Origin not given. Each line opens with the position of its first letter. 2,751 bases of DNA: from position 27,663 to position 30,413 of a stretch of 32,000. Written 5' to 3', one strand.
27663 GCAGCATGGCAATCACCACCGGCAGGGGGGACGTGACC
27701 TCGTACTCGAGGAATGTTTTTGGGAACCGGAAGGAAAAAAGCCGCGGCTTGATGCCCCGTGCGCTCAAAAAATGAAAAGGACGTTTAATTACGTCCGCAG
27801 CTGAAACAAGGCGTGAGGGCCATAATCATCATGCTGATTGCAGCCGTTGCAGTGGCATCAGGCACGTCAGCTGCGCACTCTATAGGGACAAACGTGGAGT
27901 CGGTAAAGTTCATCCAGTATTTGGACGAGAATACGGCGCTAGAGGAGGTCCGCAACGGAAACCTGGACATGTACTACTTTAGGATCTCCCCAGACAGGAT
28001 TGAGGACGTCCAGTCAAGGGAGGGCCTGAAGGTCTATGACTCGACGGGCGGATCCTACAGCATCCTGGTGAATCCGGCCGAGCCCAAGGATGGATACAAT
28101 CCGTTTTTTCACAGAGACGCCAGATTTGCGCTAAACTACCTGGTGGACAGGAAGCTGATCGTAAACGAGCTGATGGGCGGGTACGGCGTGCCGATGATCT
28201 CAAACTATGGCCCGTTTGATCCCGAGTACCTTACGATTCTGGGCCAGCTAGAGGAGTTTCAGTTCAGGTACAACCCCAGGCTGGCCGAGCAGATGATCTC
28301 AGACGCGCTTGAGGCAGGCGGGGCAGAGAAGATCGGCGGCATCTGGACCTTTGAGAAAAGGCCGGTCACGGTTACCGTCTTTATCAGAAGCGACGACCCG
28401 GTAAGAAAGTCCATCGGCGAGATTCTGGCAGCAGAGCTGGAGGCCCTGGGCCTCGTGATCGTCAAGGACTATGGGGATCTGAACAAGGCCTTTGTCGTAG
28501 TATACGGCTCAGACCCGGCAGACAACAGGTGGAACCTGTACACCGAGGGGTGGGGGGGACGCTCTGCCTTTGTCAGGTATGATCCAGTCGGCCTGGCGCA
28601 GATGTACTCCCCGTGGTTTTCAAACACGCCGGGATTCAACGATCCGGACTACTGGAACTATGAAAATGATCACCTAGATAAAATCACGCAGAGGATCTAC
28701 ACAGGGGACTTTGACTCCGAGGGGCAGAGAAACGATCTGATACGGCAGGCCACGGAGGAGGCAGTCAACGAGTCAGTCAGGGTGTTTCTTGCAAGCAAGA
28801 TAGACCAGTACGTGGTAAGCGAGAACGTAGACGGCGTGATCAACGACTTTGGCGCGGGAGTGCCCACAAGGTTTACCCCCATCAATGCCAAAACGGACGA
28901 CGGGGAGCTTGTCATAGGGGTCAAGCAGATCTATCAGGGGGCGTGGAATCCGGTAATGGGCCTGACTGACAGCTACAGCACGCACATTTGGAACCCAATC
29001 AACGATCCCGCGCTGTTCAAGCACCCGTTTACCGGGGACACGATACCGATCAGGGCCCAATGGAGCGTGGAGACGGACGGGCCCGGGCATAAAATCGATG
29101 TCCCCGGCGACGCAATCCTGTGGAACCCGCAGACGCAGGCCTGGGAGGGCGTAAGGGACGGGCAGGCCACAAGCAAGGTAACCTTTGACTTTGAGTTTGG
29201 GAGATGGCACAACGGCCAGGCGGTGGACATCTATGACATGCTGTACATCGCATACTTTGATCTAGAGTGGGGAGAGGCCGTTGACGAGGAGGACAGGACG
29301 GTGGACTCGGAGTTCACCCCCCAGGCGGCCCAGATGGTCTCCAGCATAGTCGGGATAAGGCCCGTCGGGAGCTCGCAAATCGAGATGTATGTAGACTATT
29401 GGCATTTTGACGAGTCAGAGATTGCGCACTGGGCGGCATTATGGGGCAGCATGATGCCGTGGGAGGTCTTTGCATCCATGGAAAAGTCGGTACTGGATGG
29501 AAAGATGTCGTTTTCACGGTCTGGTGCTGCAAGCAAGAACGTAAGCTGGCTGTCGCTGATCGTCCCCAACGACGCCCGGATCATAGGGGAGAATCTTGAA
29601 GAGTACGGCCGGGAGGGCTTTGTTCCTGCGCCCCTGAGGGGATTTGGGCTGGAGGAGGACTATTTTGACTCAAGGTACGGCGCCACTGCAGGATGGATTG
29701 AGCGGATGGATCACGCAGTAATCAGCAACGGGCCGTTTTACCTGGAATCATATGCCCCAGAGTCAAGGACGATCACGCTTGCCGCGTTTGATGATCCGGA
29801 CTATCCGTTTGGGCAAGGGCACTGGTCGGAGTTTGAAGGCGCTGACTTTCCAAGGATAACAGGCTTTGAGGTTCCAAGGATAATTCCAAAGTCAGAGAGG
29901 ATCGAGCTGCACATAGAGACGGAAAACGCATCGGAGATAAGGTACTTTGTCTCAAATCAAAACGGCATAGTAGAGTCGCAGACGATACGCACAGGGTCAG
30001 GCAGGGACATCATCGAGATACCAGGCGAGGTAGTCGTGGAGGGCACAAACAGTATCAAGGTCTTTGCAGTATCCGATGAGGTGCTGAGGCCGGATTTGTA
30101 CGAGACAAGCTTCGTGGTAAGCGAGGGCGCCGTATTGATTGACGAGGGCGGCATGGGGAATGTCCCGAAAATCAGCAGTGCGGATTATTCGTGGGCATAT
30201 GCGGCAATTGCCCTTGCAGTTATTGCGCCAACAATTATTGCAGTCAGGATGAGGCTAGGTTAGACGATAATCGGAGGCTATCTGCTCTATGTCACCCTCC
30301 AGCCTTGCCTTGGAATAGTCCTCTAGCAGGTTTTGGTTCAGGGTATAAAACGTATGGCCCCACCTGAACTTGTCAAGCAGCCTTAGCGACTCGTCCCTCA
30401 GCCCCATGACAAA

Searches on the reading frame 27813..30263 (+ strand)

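Call 25: search_protein_families(library=pfam, proteins=[window:27813-30263:+], max_evalue=0.001)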
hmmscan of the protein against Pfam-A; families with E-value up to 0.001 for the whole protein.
window:27813-30263:+ (816 aa): 1 family
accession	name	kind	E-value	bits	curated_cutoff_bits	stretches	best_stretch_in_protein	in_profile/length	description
PF00496.27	SBP_bac_5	-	3.9e-24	85.9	32.4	1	27-251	147-350/368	Bacterial extracellular solute-binding proteins, family 5 Middle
